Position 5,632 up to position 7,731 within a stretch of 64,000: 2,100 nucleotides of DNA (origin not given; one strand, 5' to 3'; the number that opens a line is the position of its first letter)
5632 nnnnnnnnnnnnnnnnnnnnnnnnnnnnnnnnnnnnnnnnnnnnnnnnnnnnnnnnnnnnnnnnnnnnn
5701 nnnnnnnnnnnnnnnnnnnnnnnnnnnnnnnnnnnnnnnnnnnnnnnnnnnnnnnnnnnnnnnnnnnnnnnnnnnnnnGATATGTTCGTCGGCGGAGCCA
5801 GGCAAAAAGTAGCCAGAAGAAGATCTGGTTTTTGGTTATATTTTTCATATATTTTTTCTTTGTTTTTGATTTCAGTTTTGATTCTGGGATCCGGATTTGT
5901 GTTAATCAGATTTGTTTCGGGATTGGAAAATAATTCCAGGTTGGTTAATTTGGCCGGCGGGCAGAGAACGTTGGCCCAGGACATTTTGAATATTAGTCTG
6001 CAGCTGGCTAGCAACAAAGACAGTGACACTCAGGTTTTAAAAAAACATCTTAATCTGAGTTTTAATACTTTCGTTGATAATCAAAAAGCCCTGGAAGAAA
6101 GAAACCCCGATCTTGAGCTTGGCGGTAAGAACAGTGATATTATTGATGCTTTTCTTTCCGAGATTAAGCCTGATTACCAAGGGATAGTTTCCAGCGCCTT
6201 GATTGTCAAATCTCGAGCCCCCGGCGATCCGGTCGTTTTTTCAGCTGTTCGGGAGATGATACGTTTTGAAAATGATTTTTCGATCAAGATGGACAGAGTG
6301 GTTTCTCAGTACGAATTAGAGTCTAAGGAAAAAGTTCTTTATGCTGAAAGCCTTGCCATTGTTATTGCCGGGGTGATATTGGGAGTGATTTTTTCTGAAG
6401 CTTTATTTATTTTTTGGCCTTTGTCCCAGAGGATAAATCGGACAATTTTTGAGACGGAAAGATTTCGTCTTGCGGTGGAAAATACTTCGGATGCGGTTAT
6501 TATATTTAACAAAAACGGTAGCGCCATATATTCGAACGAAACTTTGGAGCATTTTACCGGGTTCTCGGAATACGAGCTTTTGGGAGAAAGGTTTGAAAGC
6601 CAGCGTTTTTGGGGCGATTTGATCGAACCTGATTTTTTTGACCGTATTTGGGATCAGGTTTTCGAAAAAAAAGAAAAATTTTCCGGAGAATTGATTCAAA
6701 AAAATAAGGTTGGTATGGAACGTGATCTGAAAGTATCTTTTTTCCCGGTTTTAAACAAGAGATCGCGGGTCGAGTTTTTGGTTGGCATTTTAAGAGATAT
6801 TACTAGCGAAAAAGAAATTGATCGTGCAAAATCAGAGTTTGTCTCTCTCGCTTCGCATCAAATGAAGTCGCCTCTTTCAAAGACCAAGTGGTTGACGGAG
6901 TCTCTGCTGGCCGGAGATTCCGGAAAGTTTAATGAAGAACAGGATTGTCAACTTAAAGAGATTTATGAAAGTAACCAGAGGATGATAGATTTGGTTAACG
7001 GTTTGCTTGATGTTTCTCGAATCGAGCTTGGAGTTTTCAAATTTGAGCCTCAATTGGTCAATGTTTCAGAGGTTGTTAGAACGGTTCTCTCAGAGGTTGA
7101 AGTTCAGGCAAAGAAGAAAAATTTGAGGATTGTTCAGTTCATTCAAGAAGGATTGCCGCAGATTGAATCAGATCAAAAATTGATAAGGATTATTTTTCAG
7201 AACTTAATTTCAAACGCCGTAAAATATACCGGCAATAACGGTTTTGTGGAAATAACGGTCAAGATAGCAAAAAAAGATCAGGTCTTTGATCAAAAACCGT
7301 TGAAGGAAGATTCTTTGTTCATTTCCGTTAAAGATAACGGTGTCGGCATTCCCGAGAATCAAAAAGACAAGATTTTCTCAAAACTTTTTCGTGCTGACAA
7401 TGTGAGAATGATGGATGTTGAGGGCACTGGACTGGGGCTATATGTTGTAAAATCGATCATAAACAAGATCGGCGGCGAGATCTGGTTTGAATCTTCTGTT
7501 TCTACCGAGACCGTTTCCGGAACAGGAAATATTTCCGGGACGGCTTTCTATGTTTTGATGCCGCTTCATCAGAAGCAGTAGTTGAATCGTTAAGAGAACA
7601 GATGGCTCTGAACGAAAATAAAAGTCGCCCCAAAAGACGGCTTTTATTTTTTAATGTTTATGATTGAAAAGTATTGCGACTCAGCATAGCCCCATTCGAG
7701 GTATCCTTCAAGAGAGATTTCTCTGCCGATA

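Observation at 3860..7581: Transporter plus orphan receiver and PAS histidine kinase immediately downstream of the cohesin-dockerin genes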

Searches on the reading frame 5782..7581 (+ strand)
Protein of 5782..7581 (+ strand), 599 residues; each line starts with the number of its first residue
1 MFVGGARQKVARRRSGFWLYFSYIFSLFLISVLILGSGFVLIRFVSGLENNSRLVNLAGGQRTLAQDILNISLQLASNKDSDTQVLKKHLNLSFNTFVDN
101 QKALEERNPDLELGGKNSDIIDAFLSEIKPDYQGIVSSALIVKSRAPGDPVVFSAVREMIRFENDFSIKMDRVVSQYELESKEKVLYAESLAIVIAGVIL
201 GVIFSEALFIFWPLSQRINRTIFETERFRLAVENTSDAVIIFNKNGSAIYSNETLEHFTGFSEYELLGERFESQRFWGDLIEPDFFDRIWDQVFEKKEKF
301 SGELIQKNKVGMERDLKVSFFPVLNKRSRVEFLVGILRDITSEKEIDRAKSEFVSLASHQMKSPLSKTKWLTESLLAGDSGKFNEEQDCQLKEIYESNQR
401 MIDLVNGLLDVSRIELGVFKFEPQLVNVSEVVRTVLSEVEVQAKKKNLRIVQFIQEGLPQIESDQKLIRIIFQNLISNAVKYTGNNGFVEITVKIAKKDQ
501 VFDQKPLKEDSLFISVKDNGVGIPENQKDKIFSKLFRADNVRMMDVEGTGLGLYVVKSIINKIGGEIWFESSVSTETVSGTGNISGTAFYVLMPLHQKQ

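Call 3: search_protein_families(library=pfam, proteins=[window:5782-7581:+], max_evalue=0.01)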
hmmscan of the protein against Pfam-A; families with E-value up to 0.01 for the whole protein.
window:5782-7581:+ (599 aa): 8 families
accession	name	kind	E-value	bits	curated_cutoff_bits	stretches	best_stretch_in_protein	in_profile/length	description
PF02518.31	HATPase_c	-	5.1e-23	82.1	26.4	1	464-595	2-109/111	Histidine kinase-, DNA gyrase B-, and HSP90-like ATPase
PF00512.31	HisKA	-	9.5e-11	42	26.9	1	349-416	1-65/66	His Kinase A (phospho-acceptor) domain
PF08448.16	PAS_4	-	6.2e-08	33.3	23.1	1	232-344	1-109/110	PAS fold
PF13426.13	PAS_9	-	1.1e-07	32.4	27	1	237-341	2-102/103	PAS domain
PF00989.32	PAS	-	5.3e-07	30.1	22.6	1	226-340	1-113/113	PAS fold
PF13675.11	PilJ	-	0.00012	22.5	26.6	1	47-136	5-85/114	Type IV pili methyl-accepting chemotaxis transducer N-term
PF13188.13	PAS_8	-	0.0017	18.6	21.8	1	226-284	1-54/65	PAS domain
PF08447.18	PAS_3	-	0.0022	18.6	25.6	0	249-336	2-88/89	PAS fold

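Call 12: find_homologous_proteins(query=window:5782-7581:+, max_evalue=1e-10)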
Query window:5782-7581:+ (599 aa): 1624 proteins with E <= 1e-10 among 8000 candidates; the best 120 are listed.
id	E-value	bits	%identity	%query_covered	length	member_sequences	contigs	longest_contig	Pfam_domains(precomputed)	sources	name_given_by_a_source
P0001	0.0e+0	1297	100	100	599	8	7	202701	PF13426.14,PF08448.17,PF02518.32,PF00512.32,PF00989.32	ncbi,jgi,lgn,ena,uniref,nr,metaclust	ncbi:MAG: hypothetical protein A2418_02385 [Candidatus Brennerbacteria bacterium RIFOXYC1_FULL_41_11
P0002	2.3e-126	441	49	62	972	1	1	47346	PF00672.31,PF08447.19,PF13426.14,PF13188.14,PF02743.25,PF08448.17,PF02518.32,PF00512.32,PF00989.32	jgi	jgi:PAS domain S-box-containing protein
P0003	5.3e-108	380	46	64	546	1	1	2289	PF08447.19,PF13426.14,PF13188.14,PF08448.17,PF02518.32,PF00512.32,PF00989.32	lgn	-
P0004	2.7e-101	358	46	59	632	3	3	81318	PF08447.19,PF13426.14,PF13188.14,PF08448.17,PF02518.32,PF00512.32,PF00989.32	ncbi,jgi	jgi:PAS domain S-box-containing protein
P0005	3.4e-100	355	47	65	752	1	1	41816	PF00672.31,PF08447.19,PF13426.14,PF08448.17,PF02518.32,PF00512.32,PF00989.32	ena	-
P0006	8.0e-100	353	34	96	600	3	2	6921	PF13426.14,PF08448.17,PF02518.32,PF00512.32,PF00989.32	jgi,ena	-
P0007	8.2e-100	353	46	63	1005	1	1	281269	PF00672.31,PF08447.19,PF13426.14,PF13188.14,PF02743.25,PF13581.13,PF08448.17,PF02518.32,PF00512.32,PF00989.32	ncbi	-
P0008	1.3e-98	349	48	61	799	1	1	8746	PF00672.31,PF08447.19,PF13426.14,PF02743.25,PF08448.17,PF02518.32,PF00512.32,PF00989.32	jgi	jgi:PAS domain S-box-containing protein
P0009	1.0e-97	346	48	62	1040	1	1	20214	PF00672.31,PF08447.19,PF13426.14,PF02743.25,PF08448.17,PF02518.32,PF00512.32,PF00989.32,PF21623.4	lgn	-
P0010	1.3e-97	346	43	62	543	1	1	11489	PF08447.19,PF13426.14,PF13188.14,PF08448.17,PF02518.32,PF00512.32,PF00989.32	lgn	-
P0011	3.0e-97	345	45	62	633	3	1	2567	PF08447.19,PF13426.14,PF13188.14,PF08448.17,PF02518.32,PF00512.32,PF00989.32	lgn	-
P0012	5.3e-97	344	44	64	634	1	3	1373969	PF08447.19,PF13426.14,PF13188.14,PF08448.17,PF02518.32,PF00512.32,PF00989.32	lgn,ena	-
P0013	9.3e-97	343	45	63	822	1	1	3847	PF00672.31,PF08447.19,PF13426.14,PF02743.25,PF08448.17,PF02518.32,PF00512.32,PF00989.32,PF21623.4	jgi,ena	-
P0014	1.0e-96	343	46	62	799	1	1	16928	PF00672.31,PF08447.19,PF13426.14,PF02743.25,PF08448.17,PF02518.32,PF00512.32,PF00989.32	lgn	-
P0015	1.5e-96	343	46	62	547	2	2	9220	PF08447.19,PF13426.14,PF13188.14,PF08448.17,PF02518.32,PF00512.32,PF00989.32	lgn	-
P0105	2.0e-85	306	44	62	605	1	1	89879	PF00672.31,PF08447.19,PF13426.14,PF13188.14,PF08448.17,PF02518.32,PF00512.32,PF00989.32,PF13675.12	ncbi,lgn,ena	-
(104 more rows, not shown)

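Call 14: find_encoding_contigs(protein=P0001, flank=10000, max_places=8)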
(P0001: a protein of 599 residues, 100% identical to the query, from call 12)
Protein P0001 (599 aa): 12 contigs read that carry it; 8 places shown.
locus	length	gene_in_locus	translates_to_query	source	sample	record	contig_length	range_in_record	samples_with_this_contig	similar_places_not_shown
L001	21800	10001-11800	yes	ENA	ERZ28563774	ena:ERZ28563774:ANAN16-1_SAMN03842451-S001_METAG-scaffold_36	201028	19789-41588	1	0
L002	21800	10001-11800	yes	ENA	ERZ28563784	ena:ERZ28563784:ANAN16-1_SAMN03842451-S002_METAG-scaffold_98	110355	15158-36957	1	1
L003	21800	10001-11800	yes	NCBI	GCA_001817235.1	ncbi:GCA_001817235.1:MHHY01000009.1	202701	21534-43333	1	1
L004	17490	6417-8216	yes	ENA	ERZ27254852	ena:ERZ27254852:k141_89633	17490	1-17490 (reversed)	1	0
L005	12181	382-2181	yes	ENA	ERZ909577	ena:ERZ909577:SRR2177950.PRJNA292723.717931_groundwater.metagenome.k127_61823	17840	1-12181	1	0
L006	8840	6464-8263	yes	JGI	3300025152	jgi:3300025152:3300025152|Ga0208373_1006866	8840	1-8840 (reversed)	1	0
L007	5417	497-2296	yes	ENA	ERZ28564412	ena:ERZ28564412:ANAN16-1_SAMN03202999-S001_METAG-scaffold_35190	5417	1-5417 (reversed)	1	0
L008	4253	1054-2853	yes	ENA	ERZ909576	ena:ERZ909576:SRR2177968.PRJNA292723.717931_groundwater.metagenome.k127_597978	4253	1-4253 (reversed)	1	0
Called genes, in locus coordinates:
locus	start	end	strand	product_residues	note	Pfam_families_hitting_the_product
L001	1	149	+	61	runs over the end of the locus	-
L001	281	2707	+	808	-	-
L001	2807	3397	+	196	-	-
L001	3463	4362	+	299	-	-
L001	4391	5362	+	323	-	PF00404:Dockerin_1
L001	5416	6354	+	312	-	-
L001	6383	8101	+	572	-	-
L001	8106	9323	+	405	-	PF07690:MFS_1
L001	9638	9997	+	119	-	PF00072:Response_reg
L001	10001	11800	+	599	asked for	PF00989:PAS (weak), PF08448:PAS_4, PF13426:PAS_9, PF00512:HisKA, PF02518:HATPase_c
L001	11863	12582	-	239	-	-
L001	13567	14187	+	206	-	PF02163:Peptidase_M50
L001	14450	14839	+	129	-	PF00164:Ribosom_S12_S23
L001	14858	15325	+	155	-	PF00177:Ribosomal_S7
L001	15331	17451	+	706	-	PF00009:GTP_EFTU, PF22042:EF-G_D2, PF03144:GTP_EFTU_D2, PF14492:EFG_III, PF16658:RF3_C (weak), PF03764:EFG_IV, PF00679:EFG_C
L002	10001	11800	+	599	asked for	PF00989:PAS (weak), PF08448:PAS_4, PF13426:PAS_9, PF00512:HisKA, PF02518:HATPase_c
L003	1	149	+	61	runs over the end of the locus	-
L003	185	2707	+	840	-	-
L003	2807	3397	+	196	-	-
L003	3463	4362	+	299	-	-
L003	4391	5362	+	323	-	PF00404:Dockerin_1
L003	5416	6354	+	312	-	-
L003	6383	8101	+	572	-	-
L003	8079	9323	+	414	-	PF07690:MFS_1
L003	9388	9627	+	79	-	PF18893:DUF5652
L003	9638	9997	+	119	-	PF00072:Response_reg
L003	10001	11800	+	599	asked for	PF00989:PAS (weak), PF08448:PAS_4, PF13426:PAS_9, PF00512:HisKA, PF02518:HATPase_c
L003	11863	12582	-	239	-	-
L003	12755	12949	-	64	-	-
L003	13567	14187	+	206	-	PF02163:Peptidase_M50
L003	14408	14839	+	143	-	PF00164:Ribosom_S12_S23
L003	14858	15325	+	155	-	PF00177:Ribosomal_S7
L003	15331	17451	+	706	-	PF00009:GTP_EFTU, PF22042:EF-G_D2, PF03144:GTP_EFTU_D2, PF14492:EFG_III, PF16658:RF3_C (weak), PF03764:EFG_IV, PF00679:EFG_C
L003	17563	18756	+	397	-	PF00009:GTP_EFTU, PF03144:GTP_EFTU_D2, PF03143:GTP_EFTU_D3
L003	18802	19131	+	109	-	PF00338:Ribosomal_S10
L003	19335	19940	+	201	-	PF00297:Ribosomal_L3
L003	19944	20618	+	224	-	PF00573:Ribosomal_L4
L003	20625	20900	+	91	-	PF00276:Ribosomal_L23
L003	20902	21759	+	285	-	PF00181:Ribosomal_L2_N, PF03947:Ribosomal_L2_C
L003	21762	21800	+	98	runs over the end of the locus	PF00203:Ribosomal_S19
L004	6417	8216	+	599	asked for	PF00989:PAS (weak), PF08448:PAS_4, PF13426:PAS_9, PF00512:HisKA, PF02518:HATPase_c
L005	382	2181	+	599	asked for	PF00989:PAS (weak), PF08448:PAS_4, PF13426:PAS_9, PF00512:HisKA, PF02518:HATPase_c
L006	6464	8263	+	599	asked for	PF00989:PAS (weak), PF08448:PAS_4, PF13426:PAS_9, PF00512:HisKA, PF02518:HATPase_c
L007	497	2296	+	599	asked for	PF00989:PAS (weak), PF08448:PAS_4, PF13426:PAS_9, PF00512:HisKA, PF02518:HATPase_c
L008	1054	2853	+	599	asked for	PF00989:PAS (weak), PF08448:PAS_4, PF13426:PAS_9, PF00512:HisKA, PF02518:HATPase_c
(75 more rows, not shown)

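Call 15: find_encoding_contigs(protein=P0006, flank=10000, max_places=6)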
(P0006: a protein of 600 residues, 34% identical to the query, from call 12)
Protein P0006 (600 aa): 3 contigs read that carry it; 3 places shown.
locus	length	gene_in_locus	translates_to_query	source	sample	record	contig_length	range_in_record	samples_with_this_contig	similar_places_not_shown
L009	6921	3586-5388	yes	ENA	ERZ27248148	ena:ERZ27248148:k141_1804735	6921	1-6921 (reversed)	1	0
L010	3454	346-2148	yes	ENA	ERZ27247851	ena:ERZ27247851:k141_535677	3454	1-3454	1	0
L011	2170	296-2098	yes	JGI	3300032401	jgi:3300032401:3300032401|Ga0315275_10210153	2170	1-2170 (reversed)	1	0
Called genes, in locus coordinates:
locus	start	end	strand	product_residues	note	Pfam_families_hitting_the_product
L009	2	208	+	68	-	PF08239:SH3_3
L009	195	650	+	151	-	PF07963:N_methyl (weak)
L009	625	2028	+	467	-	PF09826:Beta_propel (faint), PF08309:LVIVD (weak), PF22494:choice_anch_I (faint), PF08309:LVIVD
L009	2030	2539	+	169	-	-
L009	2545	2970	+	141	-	-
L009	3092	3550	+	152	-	-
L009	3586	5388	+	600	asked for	PF00989:PAS, PF08448:PAS_4, PF13426:PAS_9, PF00512:HisKA, PF02518:HATPase_c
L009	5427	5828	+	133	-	PF00072:Response_reg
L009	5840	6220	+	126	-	PF00072:Response_reg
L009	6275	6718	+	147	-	PF18856:baeRF_family12 (weak), PF10116:Host_attach (weak)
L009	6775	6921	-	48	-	?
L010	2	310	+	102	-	?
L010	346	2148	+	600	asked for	PF00989:PAS, PF08448:PAS_4, PF13426:PAS_9, PF00512:HisKA, PF02518:HATPase_c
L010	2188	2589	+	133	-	PF00072:Response_reg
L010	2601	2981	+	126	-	PF00072:Response_reg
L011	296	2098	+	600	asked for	PF00989:PAS, PF08448:PAS_4, PF13426:PAS_9, PF00512:HisKA, PF02518:HATPase_c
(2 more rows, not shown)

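Call 17: search_protein_families(library=ncbifam, proteins=[window:5782-7581:+], max_evalue=0.1)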
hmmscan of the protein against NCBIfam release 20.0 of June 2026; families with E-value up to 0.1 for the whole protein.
window:5782-7581:+ (599 aa): 91 families (the best 25 are shown)
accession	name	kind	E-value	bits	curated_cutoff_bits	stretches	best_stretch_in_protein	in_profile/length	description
NF046044.1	PnpS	equivalog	1.5e-56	192.1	400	1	221-575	50-381/390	two-component system histidine kinase PnpS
NF033092.0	HK_WalK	equivalog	2.8e-51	174.8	725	1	223-575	253-584/594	cell wall metabolism sensor histidine kinase WalK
TIGR02966.1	phoR_proteo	equivalog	2.8e-47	161.4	334.2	1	225-574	5-324/333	phosphate regulon sensor histidine kinase PhoR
NF045911.1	TCSHisKinNblS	equivalog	5.7e-41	140.6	1000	1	231-576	271-611/621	two-component system sensor histidine kinase NblS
NF047874.1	MASE3_PAS_HK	subfamily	4.8e-40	138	560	1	224-574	263-614/655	MASE3 domain-containing sensor histidine kinase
TIGR02956.1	TMAO_torS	equivalog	6.5e-36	123.8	676.5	1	345-573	459-670/967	TMAO reductase system sensor histidine kinase/response regulator TorS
NF008302.0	PRK11091.1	equivalog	1.2e-35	122.9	838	1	233-574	162-494/779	aerobic respiration two-component sensor histidine kinase ArcB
NF006800.0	PRK09303.1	equivalog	6.6e-33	114.2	342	1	349-574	150-366/383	histidine kinase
NF041880.1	EPS_EpsF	equivalog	7.7e-31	107.1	900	1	225-575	143-481/492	response regulator EpsF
NF041735.1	hist_kin_RppB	equivalog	2.7e-30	105.5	400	1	351-574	217-428/438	two-component system sensor histidine kinase RppB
NF041832.1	near_NosP_CTERM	subfamily_domain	5.8e-30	104.6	400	1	348-574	5-214/370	NahK/ErcS family hybrid sensor histidine kinase/response regulator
NF045595.1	HK_scytonemin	equivalog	6.6e-30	104.1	865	1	224-577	280-627/637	scytonemin biosynthesis sensor histidine kinase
NF053855.1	HisKinPhoRBctds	equivalog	2.9e-29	101.9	500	1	337-572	348-570/583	two-component system sensor histidine kinase PhoR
NF008318.0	PRK11107.1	equivalog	4.6e-29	101.1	890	1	344-574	287-507/920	two-component sensor histidine kinase BarA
NF041947.1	LuxQ_Vibrio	equivalog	9.3e-29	99.9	1200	1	345-576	467-687/843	quorum-sensing autoinducer 2 sensor kinase/phosphatase LuxQ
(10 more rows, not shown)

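Call 22: find_encoding_contigs(protein=P0105, flank=10000, max_places=3)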
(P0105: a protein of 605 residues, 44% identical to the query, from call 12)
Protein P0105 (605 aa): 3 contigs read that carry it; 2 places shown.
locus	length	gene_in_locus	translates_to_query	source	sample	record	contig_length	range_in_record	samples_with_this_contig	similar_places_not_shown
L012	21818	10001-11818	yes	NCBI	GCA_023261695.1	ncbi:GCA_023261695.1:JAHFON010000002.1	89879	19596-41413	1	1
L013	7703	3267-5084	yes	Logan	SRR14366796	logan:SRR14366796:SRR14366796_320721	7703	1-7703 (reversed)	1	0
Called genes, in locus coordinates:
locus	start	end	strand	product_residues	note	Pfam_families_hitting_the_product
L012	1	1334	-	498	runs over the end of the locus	PF01743:PolyA_pol, PF12627:PolyA_pol_RNAbd, PF01966:HD (weak), PF13735:tRNA_NucTran2_2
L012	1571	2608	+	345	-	-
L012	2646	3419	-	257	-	PF01978:TrmB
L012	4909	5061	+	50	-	-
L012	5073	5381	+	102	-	-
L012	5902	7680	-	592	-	PF02421:FeoB_N (faint), PF04760:IF2_N, PF00009:GTP_EFTU, PF00071:Ras (weak), PF01926:MMR_HSR1, PF08477:Roc (faint), PF22042:EF-G_D2, PF11987:IF-2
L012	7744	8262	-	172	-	PF14584:DUF4446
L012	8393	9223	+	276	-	PF01063:Aminotran_4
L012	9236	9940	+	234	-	PF00696:AA_kinase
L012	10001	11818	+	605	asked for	PF13675:PilJ, PF00672:HAMP, PF00989:PAS, PF08448:PAS_4, PF13188:PAS_8, PF13426:PAS_9, PF00512:HisKA, PF02518:HATPase_c, +1 more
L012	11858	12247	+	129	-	PF00072:Response_reg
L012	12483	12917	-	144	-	-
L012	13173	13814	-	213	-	PF13023:HD_3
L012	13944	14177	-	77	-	-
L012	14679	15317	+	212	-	-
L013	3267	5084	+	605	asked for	PF13675:PilJ, PF00672:HAMP, PF00989:PAS, PF08448:PAS_4, PF13188:PAS_8, PF13426:PAS_9, PF00512:HisKA, PF02518:HATPase_c, +1 more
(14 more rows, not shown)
